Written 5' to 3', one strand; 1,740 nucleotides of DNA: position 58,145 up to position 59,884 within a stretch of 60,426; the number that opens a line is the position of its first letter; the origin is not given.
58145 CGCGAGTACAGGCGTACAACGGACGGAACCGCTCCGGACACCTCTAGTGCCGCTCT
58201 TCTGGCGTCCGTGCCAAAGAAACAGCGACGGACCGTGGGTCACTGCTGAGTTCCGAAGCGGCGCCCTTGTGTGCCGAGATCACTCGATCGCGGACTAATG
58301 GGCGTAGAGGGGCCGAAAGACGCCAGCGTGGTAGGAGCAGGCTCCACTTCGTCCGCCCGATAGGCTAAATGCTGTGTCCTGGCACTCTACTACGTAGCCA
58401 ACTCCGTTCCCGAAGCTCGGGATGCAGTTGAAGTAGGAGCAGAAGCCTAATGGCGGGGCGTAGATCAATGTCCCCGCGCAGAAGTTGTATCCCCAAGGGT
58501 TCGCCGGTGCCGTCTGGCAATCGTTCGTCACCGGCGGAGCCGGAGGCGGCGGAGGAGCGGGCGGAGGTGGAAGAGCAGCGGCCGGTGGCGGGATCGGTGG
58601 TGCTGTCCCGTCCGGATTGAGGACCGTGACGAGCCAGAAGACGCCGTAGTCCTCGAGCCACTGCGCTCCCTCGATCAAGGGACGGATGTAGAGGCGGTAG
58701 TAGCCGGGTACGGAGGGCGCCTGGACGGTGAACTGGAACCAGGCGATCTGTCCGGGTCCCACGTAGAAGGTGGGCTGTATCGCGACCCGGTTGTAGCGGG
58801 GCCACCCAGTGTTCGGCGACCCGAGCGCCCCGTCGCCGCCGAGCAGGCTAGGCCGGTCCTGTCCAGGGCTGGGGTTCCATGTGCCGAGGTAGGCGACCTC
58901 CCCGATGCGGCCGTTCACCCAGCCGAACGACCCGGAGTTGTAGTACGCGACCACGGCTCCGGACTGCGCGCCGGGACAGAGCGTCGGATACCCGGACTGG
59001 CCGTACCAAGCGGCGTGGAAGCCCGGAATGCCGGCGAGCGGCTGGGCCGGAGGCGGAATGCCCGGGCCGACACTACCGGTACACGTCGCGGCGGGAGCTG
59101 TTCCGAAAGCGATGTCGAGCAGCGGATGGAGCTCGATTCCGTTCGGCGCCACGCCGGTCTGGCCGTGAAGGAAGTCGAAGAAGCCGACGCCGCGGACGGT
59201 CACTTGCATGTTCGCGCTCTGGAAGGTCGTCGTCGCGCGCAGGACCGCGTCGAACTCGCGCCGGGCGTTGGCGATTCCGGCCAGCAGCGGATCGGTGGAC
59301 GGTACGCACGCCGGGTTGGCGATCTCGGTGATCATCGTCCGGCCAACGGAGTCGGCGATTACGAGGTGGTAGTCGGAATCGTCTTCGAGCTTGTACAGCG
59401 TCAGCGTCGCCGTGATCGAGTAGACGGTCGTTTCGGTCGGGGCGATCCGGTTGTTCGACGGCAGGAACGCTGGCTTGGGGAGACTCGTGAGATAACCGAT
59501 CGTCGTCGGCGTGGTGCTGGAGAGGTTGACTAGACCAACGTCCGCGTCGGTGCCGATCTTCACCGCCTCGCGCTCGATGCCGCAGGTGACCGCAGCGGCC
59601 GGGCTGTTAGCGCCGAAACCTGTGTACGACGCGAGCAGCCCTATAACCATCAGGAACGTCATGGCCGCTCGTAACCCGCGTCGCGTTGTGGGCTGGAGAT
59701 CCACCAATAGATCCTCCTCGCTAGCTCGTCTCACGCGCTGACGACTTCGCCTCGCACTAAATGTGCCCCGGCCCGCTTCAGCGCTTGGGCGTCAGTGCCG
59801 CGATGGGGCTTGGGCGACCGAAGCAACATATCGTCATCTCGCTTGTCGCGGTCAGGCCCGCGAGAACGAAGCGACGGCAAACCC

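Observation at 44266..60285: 16.0-kb casposon: Cas1 + family B polymerase + HNH, bounded by about 50-bp TIRs and a 14-bp target-site duplication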

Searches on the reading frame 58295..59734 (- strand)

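Call 7: search_protein_families(library=pfam, proteins=[window:58295-59734:-], max_evalue=0.01)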
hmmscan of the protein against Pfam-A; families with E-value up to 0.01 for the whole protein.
window:58295-59734:- (479 aa): 1 family
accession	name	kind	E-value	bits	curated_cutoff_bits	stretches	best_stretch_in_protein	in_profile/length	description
PF12587.13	DUF3761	-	0.0031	18.4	29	1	449-473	55-79/82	Protein of unknown function (DUF3761)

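Call 104: search_protein_families(library=padloc, proteins=[window:58295-59734:-], max_evalue=0.01)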
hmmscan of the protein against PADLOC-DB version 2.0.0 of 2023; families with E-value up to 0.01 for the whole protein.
window:58295-59734:- (479 aa): 0 families

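Call 105: search_protein_families(library=ncbifam, proteins=[window:58295-59734:-], max_evalue=0.01)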
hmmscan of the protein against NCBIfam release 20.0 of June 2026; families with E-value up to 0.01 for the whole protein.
window:58295-59734:- (479 aa): 0 families
